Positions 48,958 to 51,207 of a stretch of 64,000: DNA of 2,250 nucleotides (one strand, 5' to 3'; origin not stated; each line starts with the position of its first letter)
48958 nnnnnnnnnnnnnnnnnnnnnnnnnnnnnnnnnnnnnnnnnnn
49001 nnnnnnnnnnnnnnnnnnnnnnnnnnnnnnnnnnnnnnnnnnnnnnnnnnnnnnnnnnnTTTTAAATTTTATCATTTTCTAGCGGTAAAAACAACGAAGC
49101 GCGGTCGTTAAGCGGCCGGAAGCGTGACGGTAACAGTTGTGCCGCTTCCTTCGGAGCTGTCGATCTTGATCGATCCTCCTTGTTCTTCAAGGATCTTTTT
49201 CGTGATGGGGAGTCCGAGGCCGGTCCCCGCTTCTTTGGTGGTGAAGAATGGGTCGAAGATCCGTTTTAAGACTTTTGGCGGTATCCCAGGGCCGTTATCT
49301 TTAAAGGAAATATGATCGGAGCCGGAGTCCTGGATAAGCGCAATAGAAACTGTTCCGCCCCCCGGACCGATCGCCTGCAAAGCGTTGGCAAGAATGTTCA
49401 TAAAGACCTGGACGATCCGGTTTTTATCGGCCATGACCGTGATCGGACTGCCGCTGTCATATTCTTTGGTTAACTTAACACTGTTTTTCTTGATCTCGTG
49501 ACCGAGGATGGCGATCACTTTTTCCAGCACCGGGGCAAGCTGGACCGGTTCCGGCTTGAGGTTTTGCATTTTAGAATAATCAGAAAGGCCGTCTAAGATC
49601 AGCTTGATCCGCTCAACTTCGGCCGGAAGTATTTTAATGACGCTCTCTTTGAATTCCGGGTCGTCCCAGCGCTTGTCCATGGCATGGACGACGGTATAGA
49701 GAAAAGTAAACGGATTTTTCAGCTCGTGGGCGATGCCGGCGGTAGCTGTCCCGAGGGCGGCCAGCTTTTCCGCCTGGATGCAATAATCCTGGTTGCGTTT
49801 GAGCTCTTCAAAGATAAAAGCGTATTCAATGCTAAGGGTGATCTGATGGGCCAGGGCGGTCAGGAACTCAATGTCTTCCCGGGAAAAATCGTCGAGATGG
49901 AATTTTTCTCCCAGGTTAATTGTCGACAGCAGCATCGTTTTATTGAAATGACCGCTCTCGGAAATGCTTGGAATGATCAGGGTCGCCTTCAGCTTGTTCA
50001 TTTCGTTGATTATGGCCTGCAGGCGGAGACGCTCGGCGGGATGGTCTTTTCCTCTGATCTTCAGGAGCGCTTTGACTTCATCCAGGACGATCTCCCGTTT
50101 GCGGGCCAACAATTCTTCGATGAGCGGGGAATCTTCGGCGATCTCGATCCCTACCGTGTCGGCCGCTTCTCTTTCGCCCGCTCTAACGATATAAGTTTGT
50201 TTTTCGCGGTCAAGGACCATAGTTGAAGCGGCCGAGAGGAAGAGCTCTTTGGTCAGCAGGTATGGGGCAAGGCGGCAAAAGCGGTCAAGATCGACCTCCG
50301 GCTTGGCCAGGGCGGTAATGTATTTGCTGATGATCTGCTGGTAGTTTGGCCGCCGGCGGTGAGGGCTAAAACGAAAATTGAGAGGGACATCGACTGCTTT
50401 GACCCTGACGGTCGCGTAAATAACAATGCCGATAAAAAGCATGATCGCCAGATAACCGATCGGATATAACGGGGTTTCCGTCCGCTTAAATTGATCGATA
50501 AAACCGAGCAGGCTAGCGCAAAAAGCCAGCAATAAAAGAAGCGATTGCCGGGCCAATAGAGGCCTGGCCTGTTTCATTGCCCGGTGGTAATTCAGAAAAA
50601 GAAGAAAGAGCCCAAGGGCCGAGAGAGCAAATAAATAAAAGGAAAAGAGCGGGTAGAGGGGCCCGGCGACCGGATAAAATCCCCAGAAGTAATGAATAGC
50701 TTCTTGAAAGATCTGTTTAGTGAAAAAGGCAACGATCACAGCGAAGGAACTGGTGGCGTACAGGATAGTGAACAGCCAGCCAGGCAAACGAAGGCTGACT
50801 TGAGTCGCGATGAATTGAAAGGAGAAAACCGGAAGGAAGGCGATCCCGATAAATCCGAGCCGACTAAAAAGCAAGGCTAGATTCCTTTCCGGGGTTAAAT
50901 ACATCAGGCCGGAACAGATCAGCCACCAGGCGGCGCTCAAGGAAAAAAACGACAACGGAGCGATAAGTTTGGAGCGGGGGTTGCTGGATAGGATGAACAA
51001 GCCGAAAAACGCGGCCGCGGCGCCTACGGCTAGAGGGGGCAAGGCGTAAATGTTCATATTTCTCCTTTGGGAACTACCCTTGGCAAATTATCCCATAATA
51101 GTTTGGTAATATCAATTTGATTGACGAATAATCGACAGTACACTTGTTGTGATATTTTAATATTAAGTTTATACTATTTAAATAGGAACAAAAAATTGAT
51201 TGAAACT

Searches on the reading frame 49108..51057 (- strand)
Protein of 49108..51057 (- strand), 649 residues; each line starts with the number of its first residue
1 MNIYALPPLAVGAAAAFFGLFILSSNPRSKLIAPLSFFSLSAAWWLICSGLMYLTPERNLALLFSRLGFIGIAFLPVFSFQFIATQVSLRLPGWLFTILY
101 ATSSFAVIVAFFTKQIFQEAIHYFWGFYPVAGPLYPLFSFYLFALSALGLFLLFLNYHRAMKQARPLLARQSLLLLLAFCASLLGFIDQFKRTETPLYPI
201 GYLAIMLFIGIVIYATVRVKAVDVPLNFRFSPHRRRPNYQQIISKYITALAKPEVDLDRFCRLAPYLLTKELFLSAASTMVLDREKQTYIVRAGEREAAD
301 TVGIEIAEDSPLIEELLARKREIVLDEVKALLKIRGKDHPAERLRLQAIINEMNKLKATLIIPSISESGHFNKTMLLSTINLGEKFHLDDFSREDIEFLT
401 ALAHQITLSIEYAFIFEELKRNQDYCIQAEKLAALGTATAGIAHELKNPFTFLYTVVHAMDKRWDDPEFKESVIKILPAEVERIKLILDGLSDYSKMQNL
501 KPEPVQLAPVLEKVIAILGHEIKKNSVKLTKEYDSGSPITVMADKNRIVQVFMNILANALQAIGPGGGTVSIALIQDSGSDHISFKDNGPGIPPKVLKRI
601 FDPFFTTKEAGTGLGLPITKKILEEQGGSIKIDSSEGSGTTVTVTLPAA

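Call 71: search_protein_families(library=pfam, proteins=[window:49108-51057:-], max_evalue=0.001)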
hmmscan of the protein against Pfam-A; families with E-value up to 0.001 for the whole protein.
window:49108-51057:- (649 aa): 3 families
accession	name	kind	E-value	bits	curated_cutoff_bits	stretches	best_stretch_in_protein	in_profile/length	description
PF02518.31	HATPase_c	-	2e-26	93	26.4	1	544-648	2-109/111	Histidine kinase-, DNA gyrase B-, and HSP90-like ATPase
PF16927.11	HisKA_7TM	-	6.4e-13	49.5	28.6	1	13-223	5-221/224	N-terminal 7TM region of histidine kinase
PF00512.31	HisKA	-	1.6e-08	34.9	26.9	1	435-499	2-65/66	His Kinase A (phospho-acceptor) domain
